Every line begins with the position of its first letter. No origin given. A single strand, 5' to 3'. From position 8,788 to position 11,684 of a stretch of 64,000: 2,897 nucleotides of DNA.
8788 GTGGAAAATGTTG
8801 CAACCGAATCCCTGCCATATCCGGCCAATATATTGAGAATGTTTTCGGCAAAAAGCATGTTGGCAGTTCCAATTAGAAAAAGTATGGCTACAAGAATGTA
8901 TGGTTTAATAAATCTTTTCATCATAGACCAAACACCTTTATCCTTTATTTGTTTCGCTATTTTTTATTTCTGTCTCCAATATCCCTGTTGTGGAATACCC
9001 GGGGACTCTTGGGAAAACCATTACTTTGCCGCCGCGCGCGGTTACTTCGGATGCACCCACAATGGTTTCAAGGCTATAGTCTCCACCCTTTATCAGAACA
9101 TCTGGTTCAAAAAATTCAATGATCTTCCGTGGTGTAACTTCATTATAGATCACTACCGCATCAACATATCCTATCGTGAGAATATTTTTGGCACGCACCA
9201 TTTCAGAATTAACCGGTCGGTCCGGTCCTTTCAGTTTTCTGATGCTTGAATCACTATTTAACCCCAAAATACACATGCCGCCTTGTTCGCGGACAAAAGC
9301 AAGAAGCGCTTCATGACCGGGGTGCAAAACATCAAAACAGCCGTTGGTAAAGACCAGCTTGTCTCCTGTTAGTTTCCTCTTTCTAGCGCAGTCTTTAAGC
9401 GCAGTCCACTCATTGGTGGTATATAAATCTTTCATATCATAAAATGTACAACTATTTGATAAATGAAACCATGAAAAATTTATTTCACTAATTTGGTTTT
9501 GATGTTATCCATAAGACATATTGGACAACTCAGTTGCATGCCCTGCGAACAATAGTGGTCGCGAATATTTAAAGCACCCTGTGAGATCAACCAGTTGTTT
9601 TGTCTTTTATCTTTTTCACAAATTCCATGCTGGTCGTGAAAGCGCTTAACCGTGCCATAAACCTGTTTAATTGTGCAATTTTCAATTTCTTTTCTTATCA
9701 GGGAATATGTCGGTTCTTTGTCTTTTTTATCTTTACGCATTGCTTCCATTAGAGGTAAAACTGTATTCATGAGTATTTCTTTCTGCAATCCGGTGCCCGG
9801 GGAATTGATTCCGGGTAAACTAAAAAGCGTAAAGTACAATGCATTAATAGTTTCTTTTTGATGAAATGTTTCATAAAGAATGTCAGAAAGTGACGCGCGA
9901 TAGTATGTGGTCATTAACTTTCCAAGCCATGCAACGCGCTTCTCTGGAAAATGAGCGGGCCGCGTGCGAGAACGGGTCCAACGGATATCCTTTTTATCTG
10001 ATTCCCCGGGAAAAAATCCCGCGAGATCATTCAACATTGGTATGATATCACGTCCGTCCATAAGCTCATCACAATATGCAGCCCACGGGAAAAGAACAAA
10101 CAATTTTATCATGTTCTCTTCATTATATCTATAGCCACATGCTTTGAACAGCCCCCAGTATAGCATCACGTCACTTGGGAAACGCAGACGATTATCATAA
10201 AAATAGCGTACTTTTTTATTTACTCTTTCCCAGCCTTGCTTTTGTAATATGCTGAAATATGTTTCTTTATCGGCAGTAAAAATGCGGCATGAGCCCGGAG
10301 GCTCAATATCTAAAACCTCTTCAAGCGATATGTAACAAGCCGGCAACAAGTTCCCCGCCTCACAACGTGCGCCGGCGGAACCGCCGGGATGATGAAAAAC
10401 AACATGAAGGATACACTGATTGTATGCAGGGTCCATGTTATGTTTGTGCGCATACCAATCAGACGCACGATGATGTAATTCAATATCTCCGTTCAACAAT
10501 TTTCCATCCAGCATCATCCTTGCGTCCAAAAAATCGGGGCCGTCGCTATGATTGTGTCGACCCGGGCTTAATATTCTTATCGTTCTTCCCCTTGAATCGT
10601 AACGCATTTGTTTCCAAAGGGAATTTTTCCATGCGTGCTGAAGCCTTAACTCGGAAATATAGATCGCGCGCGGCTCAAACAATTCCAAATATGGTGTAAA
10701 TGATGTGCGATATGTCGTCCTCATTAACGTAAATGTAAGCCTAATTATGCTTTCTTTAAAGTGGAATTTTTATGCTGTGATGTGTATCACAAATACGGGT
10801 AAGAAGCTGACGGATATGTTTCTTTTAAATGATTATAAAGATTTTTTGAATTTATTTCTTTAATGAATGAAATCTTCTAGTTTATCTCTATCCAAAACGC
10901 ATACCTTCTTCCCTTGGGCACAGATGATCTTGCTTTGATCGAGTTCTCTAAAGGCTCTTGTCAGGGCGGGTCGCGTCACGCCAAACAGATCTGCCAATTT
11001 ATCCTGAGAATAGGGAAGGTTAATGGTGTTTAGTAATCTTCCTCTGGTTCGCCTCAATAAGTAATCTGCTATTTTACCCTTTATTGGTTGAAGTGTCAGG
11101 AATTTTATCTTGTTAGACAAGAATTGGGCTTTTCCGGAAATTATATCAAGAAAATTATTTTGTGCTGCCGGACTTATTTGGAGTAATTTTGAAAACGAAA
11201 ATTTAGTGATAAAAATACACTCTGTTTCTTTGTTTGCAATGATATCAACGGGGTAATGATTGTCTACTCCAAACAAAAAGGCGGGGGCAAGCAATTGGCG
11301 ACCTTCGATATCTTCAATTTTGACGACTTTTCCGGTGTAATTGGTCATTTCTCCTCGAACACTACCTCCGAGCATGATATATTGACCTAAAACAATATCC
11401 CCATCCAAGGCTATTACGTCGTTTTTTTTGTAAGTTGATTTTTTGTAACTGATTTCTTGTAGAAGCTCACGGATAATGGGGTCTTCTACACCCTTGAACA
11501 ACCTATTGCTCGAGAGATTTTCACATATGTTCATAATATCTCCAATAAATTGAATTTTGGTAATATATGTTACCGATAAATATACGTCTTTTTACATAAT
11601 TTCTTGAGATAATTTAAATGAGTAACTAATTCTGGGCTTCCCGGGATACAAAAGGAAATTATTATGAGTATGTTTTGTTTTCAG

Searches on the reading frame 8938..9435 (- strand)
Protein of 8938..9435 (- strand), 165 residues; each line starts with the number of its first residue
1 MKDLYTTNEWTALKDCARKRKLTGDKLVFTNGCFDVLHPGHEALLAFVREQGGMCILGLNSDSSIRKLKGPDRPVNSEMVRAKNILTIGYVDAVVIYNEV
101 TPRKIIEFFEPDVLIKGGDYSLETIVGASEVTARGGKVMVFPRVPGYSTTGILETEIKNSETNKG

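Call 56: search_protein_families(library=pfam, proteins=[window:8938-9435:-], max_evalue=0.001)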
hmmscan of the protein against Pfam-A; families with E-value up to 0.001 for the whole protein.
window:8938-9435:- (165 aa): 1 family
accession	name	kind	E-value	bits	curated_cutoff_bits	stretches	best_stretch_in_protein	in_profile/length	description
PF01467.32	CTP_transf_like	-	1.7e-13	51.3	21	1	29-152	1-130/133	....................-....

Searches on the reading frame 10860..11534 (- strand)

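Call 56: search_protein_families(library=pfam, proteins=[window:10860-11534:-], max_evalue=0.001)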
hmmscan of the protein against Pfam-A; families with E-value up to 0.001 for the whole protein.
window:10860-11534:- (224 aa): 2 families
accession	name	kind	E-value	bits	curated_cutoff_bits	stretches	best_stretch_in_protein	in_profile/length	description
PF13545.12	HTH_Crp_2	-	1.4e-14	54.2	27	1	154-221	2-69/70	Crp-like helix-turn-helix domain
PF00027.35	cNMP_binding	-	5.8e-07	29.8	27.5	1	34-119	3-87/89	Cyclic nucleotide-binding domain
